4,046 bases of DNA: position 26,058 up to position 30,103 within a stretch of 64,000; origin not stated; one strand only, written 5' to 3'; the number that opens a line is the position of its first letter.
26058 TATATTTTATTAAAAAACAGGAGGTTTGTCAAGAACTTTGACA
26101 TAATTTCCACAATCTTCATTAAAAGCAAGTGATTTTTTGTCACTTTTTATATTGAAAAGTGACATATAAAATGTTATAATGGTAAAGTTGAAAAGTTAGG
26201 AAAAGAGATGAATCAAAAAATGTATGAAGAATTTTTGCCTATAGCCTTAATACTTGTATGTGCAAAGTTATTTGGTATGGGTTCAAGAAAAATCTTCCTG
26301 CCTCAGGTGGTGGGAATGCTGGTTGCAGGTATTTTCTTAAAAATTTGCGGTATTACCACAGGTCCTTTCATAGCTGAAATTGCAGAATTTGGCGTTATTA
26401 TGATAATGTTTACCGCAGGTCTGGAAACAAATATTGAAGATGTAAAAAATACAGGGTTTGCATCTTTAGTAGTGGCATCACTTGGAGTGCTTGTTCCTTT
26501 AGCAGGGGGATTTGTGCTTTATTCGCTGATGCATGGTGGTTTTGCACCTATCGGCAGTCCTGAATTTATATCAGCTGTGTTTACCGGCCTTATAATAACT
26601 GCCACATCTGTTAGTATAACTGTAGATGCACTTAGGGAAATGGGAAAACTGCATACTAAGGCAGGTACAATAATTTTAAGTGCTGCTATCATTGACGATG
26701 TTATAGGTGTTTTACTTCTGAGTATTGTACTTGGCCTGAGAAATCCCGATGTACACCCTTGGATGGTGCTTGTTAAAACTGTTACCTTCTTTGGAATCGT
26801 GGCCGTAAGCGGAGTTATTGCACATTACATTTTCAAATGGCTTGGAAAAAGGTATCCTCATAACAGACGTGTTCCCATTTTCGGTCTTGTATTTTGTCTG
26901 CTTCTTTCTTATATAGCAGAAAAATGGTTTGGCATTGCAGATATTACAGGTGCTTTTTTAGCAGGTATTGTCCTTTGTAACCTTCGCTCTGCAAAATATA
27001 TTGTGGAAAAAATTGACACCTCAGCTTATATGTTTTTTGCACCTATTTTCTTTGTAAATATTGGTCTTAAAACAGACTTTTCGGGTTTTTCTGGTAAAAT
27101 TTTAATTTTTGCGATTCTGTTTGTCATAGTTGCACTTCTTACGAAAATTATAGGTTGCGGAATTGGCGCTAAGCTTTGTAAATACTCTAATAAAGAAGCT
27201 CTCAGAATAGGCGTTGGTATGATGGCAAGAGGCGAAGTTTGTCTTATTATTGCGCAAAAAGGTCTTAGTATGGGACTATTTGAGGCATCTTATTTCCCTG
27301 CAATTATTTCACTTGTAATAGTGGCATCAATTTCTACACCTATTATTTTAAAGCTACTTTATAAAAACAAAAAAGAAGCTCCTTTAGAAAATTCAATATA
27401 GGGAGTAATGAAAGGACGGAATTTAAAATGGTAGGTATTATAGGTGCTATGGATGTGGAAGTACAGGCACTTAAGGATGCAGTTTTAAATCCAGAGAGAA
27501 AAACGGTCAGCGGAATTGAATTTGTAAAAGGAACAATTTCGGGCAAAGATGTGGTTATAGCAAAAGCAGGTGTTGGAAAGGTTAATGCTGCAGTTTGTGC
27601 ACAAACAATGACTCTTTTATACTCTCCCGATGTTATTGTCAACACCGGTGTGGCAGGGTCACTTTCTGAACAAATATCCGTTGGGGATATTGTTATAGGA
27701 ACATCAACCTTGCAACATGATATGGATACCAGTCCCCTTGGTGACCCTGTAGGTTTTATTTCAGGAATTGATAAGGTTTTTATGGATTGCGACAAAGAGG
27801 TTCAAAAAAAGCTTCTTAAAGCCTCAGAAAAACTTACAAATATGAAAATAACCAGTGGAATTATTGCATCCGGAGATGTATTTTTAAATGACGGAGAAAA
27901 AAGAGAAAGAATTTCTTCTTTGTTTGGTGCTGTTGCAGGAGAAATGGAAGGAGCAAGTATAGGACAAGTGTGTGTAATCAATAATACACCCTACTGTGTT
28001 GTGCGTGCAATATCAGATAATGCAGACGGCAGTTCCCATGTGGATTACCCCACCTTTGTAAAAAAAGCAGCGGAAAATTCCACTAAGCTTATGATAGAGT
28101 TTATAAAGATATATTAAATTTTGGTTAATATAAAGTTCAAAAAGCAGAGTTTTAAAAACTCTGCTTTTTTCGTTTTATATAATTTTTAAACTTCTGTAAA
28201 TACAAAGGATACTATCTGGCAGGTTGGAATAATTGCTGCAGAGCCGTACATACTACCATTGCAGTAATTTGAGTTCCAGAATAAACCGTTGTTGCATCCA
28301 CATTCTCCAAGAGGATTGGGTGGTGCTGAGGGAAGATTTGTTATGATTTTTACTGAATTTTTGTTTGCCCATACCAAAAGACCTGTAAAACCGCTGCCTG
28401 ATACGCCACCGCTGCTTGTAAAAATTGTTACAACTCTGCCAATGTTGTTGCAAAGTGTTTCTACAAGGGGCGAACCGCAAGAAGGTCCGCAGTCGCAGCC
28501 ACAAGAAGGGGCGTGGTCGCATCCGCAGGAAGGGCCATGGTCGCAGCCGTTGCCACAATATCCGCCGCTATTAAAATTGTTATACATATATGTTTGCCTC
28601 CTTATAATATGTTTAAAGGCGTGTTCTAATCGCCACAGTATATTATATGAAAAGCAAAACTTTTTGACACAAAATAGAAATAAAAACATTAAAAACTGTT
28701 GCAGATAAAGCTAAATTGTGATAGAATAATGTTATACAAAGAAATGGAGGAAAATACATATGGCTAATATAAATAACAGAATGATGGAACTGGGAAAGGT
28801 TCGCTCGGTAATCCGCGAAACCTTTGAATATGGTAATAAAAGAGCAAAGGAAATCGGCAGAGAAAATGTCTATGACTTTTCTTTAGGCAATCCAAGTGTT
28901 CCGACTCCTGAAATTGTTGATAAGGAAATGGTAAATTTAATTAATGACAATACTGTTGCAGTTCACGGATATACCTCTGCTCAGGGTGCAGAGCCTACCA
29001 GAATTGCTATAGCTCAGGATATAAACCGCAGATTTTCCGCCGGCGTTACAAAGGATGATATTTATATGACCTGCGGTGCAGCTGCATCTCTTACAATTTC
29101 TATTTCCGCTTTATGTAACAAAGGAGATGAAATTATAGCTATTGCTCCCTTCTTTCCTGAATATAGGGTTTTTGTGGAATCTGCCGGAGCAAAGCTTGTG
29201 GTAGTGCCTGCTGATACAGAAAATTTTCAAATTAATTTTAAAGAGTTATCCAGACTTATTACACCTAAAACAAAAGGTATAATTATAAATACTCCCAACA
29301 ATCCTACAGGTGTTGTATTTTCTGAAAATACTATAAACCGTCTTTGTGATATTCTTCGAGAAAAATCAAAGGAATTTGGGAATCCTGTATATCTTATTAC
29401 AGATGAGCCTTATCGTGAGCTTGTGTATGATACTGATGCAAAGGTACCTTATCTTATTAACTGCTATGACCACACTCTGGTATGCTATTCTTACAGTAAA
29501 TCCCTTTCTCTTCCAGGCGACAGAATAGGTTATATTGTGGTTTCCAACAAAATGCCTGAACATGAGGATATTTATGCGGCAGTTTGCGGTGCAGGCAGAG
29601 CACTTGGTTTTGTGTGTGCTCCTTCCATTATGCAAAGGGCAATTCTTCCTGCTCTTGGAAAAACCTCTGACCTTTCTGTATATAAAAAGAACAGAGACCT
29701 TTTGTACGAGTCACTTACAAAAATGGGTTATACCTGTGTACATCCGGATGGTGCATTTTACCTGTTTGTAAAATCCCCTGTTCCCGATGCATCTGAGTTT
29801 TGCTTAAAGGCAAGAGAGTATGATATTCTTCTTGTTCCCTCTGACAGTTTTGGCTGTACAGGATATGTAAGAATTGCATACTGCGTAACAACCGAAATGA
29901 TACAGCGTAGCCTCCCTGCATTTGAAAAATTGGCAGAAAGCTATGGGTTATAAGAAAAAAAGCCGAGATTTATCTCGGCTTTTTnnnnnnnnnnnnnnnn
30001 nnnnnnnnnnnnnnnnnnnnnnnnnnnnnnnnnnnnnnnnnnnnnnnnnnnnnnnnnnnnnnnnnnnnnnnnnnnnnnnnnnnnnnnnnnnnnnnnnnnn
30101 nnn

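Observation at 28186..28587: Small cysteine-rich protein with tandem CGCDH(G/A)PSCGCD repeats, candidate CotY/CotZ-like spore surface protein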

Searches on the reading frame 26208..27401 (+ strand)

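Call 59: search_protein_families(library=pfam, proteins=[window:26208-27401:+], max_evalue=0.00001)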
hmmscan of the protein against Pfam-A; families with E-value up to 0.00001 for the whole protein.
window:26208-27401:+ (397 aa): 1 family
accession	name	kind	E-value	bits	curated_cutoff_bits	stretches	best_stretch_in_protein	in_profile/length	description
PF00999.27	Na_H_Exchanger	-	2.5e-60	204.8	26.2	1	15-383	3-371/375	Sodium/hydrogen exchanger, transmembrane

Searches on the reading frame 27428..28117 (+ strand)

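Call 59: search_protein_families(library=pfam, proteins=[window:27428-28117:+], max_evalue=0.00001)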
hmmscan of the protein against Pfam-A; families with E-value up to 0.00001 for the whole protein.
window:27428-28117:+ (229 aa): 1 family
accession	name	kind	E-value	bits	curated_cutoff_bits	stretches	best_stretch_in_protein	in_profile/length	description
PF01048.26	PNP_UDP_1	-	6.4e-49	166.9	25.1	1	2-227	2-233/233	Phosphorylase superfamily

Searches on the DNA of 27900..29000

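Call 82: search_rna_families(source=window, start=27900, end=29000, threshold=evalue, max_evalue=1)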
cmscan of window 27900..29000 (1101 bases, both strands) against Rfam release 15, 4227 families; matches with E-value up to 1: 9.
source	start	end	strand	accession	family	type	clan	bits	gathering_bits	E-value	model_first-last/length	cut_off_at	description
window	28139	28279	-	RF04184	BTnc060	Gene; sRNA;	-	30.2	228.9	0.017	1-213/213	no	Bacteroides sRNA BTnc060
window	28059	28178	+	RF00558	L20_leader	Cis-reg; leader;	-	28.2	58.7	0.0035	1-127/127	no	Ribosomal protein L20 leader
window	28127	28181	-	RF04134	MIR7504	Gene; miRNA;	-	24.2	83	0.14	1-124/124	no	MIR7504 microRNA precursor family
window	28103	28167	+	RF02844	RefA9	Gene; antisense;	-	24.2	49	0.41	1-64/64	no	Enterococcus sRNA A9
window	28126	28183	+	RF04174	MIR4208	Gene; miRNA;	-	23.7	140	0.6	1-191/191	no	MIR4208 microRNA precursor family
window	28585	28669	-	RF02980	freshwater-2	Cis-reg;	-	22.9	49.9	0.59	1-84/84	no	freshwater-2 RNA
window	28120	28211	-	RF00568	SNORA26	Gene; snRNA; snoRNA; HACA-box;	CL00032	22.3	40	0.24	1-122/122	no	Small nucleolar RNA SNORA26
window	28045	28173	+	RF02637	EF0408_EF0409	Gene; sRNA;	-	16.6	440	0.093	1-412/412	no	Enterococcus sRNA EF0408_EF0409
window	28613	28659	+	RF00032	Histone3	Cis-reg;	-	16.2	34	0.35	1-46/46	no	Histone 3' UTR stem-loop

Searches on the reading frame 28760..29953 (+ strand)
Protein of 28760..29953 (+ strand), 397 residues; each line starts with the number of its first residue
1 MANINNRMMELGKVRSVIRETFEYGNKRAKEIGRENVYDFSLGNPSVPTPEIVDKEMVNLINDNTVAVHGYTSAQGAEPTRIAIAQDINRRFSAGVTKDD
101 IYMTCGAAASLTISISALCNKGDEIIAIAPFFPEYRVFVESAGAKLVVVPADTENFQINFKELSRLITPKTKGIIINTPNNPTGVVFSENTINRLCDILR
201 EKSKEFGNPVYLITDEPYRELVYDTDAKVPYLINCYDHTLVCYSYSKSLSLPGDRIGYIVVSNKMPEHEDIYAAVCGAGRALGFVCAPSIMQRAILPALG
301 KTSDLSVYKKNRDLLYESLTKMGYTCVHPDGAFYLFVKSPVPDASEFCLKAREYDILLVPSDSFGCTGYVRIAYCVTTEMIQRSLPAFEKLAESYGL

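Call 59: search_protein_families(library=pfam, proteins=[window:28760-29953:+], max_evalue=0.00001)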
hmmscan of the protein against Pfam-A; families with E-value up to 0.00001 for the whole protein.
window:28760-29953:+ (397 aa): 2 families
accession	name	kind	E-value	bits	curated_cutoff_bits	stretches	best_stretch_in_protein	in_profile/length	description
PF00155.27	Aminotran_1_2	-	5.9e-51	174.2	19.7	1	37-384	3-357/361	Aminotransferase class I and II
PF01053.26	Cys_Met_Meta_PP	-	2.6e-06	26.7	27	1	77-187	50-154/381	Cys/Met metabolism PLP-dependent enzyme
